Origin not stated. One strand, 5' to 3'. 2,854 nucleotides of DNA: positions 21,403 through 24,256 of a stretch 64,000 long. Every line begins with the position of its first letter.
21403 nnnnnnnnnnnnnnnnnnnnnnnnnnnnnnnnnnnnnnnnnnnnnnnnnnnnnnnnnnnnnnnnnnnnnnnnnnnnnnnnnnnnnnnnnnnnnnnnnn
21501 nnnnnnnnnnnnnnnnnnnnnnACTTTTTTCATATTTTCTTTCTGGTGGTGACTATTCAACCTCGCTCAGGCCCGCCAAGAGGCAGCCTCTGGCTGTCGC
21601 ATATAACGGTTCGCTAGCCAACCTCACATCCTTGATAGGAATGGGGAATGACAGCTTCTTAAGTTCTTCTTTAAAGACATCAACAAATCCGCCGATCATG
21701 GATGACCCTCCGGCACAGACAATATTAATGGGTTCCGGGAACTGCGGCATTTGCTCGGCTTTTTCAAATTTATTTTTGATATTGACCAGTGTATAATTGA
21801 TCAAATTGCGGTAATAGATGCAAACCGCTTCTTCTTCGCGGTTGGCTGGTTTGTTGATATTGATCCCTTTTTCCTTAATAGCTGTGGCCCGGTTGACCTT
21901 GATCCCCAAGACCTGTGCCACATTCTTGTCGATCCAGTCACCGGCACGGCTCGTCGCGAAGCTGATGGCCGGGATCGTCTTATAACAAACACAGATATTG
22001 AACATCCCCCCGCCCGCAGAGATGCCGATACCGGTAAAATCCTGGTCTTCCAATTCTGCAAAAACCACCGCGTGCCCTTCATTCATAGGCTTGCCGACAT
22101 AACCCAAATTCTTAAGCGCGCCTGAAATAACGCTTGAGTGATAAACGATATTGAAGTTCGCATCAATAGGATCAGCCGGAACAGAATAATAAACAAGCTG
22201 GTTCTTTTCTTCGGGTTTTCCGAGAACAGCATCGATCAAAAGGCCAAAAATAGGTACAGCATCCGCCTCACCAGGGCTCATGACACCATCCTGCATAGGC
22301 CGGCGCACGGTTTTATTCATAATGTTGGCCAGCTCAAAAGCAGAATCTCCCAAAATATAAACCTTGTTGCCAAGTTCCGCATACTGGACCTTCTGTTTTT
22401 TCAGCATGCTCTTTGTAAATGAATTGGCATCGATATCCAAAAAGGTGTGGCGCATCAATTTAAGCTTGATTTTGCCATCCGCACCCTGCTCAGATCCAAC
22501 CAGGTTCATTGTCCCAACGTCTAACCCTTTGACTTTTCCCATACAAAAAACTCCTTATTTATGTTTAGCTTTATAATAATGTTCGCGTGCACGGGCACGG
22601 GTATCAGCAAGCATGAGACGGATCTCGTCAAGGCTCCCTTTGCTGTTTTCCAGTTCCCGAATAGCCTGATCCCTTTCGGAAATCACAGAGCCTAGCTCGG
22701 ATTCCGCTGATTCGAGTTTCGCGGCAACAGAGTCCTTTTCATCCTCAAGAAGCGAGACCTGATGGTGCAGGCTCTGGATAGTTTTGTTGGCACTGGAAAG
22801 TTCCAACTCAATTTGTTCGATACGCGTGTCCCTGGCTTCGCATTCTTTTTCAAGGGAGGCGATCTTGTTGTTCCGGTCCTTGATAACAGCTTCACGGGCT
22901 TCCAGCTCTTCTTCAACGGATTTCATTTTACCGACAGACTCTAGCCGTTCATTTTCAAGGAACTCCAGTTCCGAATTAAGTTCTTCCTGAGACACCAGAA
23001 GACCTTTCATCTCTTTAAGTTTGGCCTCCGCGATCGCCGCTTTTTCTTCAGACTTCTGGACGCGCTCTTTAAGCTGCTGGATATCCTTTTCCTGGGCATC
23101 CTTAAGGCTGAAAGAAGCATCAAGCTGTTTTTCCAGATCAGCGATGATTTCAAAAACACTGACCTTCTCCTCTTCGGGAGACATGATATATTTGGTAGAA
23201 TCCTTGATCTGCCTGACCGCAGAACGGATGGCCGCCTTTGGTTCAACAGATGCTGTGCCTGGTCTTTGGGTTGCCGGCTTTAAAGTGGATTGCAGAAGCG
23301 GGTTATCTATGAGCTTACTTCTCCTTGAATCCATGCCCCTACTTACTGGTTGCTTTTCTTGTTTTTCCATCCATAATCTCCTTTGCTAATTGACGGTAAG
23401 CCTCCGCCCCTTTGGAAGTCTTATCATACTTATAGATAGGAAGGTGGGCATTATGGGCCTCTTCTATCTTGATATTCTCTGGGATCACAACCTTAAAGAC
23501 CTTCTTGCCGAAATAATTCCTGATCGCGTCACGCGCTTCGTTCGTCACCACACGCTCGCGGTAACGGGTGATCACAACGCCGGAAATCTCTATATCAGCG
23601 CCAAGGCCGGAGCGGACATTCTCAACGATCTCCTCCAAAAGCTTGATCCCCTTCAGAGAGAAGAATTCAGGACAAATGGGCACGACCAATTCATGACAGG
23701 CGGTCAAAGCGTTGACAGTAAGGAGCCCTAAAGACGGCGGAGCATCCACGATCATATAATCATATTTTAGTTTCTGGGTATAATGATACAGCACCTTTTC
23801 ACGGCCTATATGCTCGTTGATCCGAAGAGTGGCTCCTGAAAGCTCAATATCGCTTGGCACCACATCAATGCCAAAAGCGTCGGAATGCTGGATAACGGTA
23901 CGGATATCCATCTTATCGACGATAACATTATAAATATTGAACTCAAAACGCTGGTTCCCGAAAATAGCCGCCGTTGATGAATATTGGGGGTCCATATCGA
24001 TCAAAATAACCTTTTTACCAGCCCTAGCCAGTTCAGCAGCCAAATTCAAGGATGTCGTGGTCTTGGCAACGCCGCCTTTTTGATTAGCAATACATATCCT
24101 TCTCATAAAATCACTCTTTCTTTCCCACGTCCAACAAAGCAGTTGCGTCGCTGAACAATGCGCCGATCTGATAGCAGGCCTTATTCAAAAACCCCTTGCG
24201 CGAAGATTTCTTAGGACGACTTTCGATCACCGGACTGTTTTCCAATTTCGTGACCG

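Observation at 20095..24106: ParA ATPase + coiled-coil protein + two tandem actin-like paralogs, in addition to MamK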

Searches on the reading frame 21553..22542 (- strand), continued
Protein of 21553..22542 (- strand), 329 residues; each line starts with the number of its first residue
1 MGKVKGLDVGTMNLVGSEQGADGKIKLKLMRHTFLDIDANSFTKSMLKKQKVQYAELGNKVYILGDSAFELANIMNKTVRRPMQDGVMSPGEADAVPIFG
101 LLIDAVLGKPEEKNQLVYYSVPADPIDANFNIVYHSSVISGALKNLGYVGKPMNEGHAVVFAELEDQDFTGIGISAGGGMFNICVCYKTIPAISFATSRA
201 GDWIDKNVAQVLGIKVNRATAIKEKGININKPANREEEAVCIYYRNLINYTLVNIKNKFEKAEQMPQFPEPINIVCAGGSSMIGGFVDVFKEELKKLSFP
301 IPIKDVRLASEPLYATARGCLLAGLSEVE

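Call 66: search_dna_similar(query=window:21553-22542:-, collection=phages, mode=protein, max_evalue=0.00001, max_rows=10)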
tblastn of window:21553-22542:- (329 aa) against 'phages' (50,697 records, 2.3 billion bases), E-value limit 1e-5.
Records with a match: 2; places in all: 2; records where one place covers at least 80% of the query: 2.
Best place of each record, by identity: <60% 2.
By first word of the organism name: uncultured 2.
By host as written in the record: - 2.
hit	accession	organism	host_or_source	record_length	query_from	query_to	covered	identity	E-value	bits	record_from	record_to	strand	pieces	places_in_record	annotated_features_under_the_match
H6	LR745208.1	uncultured phage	metagenomic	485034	6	327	98%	40.9%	6e-74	253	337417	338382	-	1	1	record has no annotation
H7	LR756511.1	uncultured phage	metagenomic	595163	6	324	97%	34.1%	1e-51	189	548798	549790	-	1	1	record has no annotation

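Call 67: get_annotated_region(hit=H4, flank=4000)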
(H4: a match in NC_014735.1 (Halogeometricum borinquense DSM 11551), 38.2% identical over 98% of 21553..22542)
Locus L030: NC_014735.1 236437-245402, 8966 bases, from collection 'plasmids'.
description: Halogeometricum borinquense DSM 11551 plasmid pHBOR01, complete sequence
organism: Halogeometricum borinquense DSM 11551 (NCBI taxid 469382)
taxonomy: Archaea; Euryarchaeota; Halobacteria; Halobacteriales; Haloferacaceae; Halogeometricum; Halogeometricum borinquense; Halogeometricum borinquense DSM 11551
host: -; source: -; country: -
typing (MOB-suite, as given by PLSDB): non-mobilizable
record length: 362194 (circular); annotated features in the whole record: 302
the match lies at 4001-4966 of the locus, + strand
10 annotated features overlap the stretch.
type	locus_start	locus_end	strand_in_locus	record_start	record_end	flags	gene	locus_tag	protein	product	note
CDS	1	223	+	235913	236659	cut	-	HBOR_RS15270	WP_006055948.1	hypothetical protein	-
CDS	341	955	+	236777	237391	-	-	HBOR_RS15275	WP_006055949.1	hypothetical protein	-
CDS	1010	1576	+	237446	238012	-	-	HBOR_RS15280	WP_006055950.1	hypothetical protein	-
CDS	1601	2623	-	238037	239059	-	-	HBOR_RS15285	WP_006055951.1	DUF5305 domain-containing protein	-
CDS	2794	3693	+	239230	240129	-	-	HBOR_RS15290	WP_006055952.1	hypothetical protein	-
CDS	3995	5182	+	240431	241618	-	-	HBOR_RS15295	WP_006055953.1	cell division protein FtsA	GO:0051301 - cell division [Evidence IEA]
CDS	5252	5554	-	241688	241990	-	-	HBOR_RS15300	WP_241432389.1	hypothetical protein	-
CDS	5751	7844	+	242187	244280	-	-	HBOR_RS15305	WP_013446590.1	helix-turn-helix domain-containing protein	-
CDS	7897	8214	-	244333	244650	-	-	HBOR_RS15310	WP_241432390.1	HalOD1 output domain-containing protein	-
CDS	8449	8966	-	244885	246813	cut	-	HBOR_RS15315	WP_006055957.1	archaea-specific SMC-related protein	GO:0051276 - chromosome organization [Evidence IEA]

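Call 68: get_annotated_region(hit=H6, flank=4000)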
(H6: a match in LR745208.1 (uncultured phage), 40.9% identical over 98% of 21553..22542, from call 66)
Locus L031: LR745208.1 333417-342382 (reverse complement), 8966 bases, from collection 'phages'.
description: uncultured phage genome assembly, chromosome: 1.
organism: uncultured phage (NCBI taxid 278008)
taxonomy: Viruses; environmental samples
host: -; source: metagenomic; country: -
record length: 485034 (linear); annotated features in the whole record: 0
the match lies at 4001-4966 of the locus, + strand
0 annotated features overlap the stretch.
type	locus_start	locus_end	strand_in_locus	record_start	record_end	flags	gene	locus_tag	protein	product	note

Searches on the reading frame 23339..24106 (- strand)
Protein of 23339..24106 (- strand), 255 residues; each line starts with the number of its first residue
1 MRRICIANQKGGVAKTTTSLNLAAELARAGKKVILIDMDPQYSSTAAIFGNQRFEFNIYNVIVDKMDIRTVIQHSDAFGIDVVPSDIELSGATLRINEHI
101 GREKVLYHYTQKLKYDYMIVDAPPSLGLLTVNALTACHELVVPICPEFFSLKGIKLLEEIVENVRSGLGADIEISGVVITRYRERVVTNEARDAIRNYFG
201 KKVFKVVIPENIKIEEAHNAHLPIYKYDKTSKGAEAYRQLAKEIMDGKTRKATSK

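Call 4: search_protein_families(library=pfam, proteins=[window:23339-24106:-], max_evalue=0.01)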
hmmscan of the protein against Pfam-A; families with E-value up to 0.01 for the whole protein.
window:23339-24106:- (255 aa): 8 families
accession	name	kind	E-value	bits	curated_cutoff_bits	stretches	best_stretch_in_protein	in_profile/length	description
PF13614.12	AAA_31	-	2.8e-49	167.9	27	1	1-173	1-176/177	AAA domain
PF01656.29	CbiA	-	2e-27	96.1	25.4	1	4-224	1-125/125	CobQ/CobB/MinD/ParA nucleotide binding domain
PF00142.24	Fer4_NifH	-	1.1e-13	51.8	25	2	3-53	2-51/271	4Fe-4S iron sulfur cluster binding proteins, NifH/frxC family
PF10609.15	ParA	-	7.7e-13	48.9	27.1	1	3-245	5-246/246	NUBPL iron-transfer P-loop NTPase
PF02374.21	ArsA_ATPase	-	2.1e-10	40.8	24.3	1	6-228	5-234/305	Anion-transporting ATPase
PF09140.17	MipZ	-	4.8e-10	39.6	20.7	1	3-152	2-137/262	ATPase MipZ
PF06564.18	CBP_BcsQ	-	0.00013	22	21.3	0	1-42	1-42/234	Cellulose biosynthesis protein BcsQ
PF07015.17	VirC1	-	0.0076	16.1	24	0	1-40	1-40/231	VirC1 protein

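Call 30: search_protein_families(library=ncbifam, proteins=[window:23339-24106:-], max_evalue=0.001)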
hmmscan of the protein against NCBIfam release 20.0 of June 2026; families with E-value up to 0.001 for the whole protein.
window:23339-24106:- (255 aa): 29 families (the best 25 are shown)
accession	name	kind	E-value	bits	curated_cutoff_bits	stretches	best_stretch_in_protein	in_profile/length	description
TIGR01969.1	minD_arch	subfamily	2.7e-33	115.2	201.75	1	3-249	2-235/251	cell division ATPase MinD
NF041546.1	ParA_partition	equivalog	2.9e-26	92.3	180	2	4-60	2-60/203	ParA family partition ATPase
TIGR03453.1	partition_RepA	equivalog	4.2e-26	91.7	348.45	1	4-238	107-364/387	plasmid partitioning protein RepA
TIGR01968.1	minD_bact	equivalog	2.2e-20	73.1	212.9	1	4-245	4-237/261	septum site-determining protein MinD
NF041283.1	PrgP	equivalog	1.1e-15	57.7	400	1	3-216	4-230/297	ParA superfamily DNA segregation protein PrgP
NF010443.0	PRK13869.1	subfamily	5.7e-14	51.7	446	1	4-154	124-291/405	plasmid-partitioning protein RepA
NF010259.0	PRK13705.1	equivalog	2.5e-13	49.7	725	1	4-210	109-334/388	plasmid-partitioning protein SopA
NF008079.0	PRK10818.1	equivalog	4.5e-13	49.2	508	1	2-245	3-247/270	septum site-determining protein MinD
TIGR03371.1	cellulose_yhjQ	equivalog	6.5e-13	48.7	157.85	1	1-242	1-239/246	cellulose biosynthesis protein BcsQ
TIGR01287.1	nifH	equivalog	1.1e-12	47.8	394.35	1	3-65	2-62/275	nitrogenase iron protein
TIGR01007.1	eps_fam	subfamily_domain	1.2e-12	47.9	108.05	1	2-130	18-142/204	polysaccharide biosynthesis tyrosine autokinase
TIGR00345.1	GET3_arsA_TRC40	subfamily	2e-11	44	135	1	10-228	5-230/299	TRC40/GET3/ArsA family transport-energizing ATPase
NF009701.0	PRK13230.1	subfamily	8.9e-11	41.3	350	1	1-73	1-75/291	nitrogenase reductase-like protein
NF033200.1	F430_CfbC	exception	1.3e-10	41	402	1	9-66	7-63/260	Ni-sirohydrochlorin a,c-diamide reductive cyclase ATP-dependent reductase subunit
NF041136.1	MrpORP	equivalog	2.5e-09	36.9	450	1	3-50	7-54/365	iron-sulfur cluster carrier protein MrpORP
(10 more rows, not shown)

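Call 60: search_solved_structures(query=window:23339-24106:-, max_evalue=1e-10)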
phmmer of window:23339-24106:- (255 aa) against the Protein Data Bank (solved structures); distinct sequences matched with E-value up to 1e-10: 25.
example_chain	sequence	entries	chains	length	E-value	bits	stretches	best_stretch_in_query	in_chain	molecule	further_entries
8ray_B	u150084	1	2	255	1.5e-50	175.1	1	2-246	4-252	ParA family protein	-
1wcv_1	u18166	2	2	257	2.5e-48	167.8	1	1-246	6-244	SEGREGATION PROTEIN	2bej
2bek_A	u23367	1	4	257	3.4e-47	164.1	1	1-246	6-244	SEGREGATION PROTEIN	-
6iub_A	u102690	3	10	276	1.2e-41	145.9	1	4-247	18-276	SpoOJ regulator (Soj)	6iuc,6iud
8jmj_A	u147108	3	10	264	1.4e-40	142.5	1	4-247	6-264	SpoOJ regulator (Soj)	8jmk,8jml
4pfs_A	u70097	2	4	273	8.1e-34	120.3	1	2-245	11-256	Cobyrinic Acid a,c-diamide synthase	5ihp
5if9_A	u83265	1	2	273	9e-34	120.2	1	2-245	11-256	Cobyrinic Acid a,c-diamide synthase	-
1ion_A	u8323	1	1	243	1.8e-16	63.6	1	2-244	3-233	PROBABLE CELL DIVISION INHIBITOR MIND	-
1hyq_A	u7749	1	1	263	3e-16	62.8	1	2-252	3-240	CELL DIVISION INHIBITOR (MIND-1)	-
7dut_A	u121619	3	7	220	3.9e-16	62.5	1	4-244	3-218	SOJ protein (Soj)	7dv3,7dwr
3k9g_A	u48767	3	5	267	4.3e-16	62.3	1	4-164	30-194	PF-32 protein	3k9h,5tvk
1g3q_A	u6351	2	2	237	1e-15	61.1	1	2-244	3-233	CELL DIVISION INHIBITOR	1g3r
1rw4_A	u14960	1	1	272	1.4e-11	47.5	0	3-51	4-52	Nitrogenase iron protein 1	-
4wzb_E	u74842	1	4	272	1.5e-11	47.5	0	3-51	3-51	Nitrogenase iron protein 1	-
4wza_E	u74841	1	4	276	1.6e-11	47.4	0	3-51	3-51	Nitrogenase iron protein 1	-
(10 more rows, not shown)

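Call 61: search_solved_structures(query=window:23339-24106:-, max_evalue=1e-40, show_alignments=4)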
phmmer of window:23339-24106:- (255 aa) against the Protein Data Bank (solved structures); distinct sequences matched with E-value up to 1e-40: 4.
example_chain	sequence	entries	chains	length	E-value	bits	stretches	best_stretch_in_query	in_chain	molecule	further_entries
8ray_B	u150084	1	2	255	1.5e-50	175.1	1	2-246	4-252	ParA family protein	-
1wcv_1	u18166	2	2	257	2.5e-48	167.8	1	1-246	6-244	SEGREGATION PROTEIN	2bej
2bek_A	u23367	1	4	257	3.4e-47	164.1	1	1-246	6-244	SEGREGATION PROTEIN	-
6iub_A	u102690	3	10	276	1.2e-41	145.9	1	4-247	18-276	SpoOJ regulator (Soj)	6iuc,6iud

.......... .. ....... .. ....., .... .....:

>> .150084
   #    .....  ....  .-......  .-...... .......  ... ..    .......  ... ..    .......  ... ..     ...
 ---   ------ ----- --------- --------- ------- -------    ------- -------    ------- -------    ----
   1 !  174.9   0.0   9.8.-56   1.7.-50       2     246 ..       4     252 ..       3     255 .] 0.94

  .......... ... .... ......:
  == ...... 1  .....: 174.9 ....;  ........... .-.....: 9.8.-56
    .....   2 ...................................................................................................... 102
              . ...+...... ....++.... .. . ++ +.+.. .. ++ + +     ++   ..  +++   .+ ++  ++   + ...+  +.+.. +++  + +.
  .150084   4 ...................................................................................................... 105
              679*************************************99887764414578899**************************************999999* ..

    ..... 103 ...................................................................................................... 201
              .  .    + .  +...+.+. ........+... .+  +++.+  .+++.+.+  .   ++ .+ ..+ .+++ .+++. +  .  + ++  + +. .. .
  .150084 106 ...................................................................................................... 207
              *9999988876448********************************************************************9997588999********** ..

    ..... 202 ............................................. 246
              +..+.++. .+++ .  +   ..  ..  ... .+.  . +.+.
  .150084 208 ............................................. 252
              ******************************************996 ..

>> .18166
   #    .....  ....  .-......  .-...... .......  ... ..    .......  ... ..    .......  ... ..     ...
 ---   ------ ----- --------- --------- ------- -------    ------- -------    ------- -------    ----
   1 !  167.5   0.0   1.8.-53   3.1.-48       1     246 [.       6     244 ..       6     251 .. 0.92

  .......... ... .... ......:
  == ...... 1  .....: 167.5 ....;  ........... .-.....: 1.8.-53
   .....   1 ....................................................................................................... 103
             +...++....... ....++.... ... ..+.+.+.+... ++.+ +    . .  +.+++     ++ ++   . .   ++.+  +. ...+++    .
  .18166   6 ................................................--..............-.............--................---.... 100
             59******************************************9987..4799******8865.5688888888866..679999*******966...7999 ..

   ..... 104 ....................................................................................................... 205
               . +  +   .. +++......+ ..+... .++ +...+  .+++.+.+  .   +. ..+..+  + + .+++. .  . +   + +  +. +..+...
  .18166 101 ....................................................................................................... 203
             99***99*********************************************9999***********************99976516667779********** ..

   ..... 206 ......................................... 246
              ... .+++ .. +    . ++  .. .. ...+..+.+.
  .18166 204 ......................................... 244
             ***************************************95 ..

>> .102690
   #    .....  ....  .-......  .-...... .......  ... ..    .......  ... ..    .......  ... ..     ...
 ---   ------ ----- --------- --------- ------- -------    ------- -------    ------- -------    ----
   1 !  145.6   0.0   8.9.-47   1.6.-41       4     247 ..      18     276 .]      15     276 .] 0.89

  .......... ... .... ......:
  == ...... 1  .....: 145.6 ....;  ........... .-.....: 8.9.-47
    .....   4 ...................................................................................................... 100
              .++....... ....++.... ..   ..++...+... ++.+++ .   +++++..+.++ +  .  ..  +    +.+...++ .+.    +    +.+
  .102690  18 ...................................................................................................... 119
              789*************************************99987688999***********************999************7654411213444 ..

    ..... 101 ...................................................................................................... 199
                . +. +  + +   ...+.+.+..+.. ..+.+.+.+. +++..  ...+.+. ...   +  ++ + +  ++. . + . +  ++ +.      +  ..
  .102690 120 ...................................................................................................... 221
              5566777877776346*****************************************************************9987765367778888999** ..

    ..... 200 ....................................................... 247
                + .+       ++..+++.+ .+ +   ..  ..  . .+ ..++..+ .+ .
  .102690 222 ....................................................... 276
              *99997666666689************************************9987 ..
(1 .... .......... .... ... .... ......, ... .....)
